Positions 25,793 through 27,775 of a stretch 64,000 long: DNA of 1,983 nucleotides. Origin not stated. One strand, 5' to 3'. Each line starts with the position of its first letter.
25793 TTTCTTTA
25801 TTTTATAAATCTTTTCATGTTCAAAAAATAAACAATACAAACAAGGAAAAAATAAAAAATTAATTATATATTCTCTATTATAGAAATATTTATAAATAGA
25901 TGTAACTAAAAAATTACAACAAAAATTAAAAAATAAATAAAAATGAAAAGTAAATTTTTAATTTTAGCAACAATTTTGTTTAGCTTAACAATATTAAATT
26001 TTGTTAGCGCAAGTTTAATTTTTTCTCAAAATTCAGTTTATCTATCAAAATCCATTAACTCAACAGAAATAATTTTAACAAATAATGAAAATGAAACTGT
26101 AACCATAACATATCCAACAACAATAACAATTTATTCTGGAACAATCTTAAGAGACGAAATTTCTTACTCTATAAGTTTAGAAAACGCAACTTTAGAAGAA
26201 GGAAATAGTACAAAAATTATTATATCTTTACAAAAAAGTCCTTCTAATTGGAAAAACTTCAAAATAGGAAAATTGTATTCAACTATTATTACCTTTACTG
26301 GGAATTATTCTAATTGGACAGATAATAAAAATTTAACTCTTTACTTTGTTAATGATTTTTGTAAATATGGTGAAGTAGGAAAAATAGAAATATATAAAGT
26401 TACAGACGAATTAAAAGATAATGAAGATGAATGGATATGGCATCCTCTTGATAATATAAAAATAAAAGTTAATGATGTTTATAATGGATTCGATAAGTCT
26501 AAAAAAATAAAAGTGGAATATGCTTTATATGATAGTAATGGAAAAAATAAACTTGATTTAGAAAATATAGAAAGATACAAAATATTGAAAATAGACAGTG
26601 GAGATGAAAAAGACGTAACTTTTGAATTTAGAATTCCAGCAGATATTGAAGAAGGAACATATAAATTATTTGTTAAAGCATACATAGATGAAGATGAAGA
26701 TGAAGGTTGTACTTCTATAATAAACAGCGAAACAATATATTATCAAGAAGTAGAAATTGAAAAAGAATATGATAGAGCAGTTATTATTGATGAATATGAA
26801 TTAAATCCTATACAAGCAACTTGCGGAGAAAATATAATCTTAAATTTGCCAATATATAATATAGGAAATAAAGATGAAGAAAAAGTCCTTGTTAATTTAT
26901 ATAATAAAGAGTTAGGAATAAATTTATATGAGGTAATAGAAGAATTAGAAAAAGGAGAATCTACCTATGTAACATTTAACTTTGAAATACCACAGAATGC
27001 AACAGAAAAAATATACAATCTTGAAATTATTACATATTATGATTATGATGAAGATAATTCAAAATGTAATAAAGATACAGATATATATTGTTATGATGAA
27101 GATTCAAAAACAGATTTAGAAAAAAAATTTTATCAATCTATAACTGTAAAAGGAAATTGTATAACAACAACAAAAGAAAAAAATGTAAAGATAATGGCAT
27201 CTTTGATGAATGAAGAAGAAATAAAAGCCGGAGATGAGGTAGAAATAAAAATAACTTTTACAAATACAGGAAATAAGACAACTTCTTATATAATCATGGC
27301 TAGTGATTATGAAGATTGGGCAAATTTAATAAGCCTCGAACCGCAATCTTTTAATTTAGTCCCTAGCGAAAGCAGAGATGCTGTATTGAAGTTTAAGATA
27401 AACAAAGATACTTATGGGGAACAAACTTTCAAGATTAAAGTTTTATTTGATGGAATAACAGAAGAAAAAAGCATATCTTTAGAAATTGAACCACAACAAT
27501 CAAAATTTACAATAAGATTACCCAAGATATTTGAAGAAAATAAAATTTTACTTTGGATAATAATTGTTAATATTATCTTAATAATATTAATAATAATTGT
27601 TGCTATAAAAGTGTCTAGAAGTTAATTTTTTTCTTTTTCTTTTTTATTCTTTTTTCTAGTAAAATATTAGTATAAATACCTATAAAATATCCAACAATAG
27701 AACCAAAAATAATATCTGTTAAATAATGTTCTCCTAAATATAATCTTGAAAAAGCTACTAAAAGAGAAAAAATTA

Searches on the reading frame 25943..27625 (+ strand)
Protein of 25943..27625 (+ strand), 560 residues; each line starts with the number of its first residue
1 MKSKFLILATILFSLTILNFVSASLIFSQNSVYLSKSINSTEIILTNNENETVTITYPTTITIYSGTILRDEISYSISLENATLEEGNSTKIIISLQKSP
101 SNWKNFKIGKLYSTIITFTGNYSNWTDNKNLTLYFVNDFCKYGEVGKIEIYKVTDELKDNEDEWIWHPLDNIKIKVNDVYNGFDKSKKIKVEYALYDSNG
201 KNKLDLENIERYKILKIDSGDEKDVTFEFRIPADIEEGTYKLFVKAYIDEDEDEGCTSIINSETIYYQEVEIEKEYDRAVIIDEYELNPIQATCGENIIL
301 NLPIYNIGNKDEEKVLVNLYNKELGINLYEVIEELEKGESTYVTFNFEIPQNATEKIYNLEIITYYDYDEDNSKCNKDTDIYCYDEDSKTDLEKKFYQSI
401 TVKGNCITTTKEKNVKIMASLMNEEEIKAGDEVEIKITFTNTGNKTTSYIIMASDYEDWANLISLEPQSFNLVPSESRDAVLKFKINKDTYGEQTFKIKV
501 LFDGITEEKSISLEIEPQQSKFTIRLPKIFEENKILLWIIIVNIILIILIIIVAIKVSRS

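Call 68: search_protein_families(library=pfam, proteins=[window:25943-27625:+], max_evalue=0.001)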
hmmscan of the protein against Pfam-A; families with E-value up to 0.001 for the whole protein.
window:25943-27625:+ (560 aa): 4 families
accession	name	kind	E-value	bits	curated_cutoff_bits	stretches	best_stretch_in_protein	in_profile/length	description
PF07705.17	CARDB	-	1.4e-08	35.3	22.7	1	285-361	8-80/101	CARDB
PF10633.15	NPCBM_assoc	-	1.3e-05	25.7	24.4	0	428-498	2-73/78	NPCBM-associated, NEW3 domain of alpha-galactosidase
PF22067.2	Cep192_D3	-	0.00018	22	27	0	435-504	21-88/99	Cep192 domain 3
PF20009.4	GEVED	-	0.00066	20.9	24.4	0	212-263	19-71/78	GEVED domain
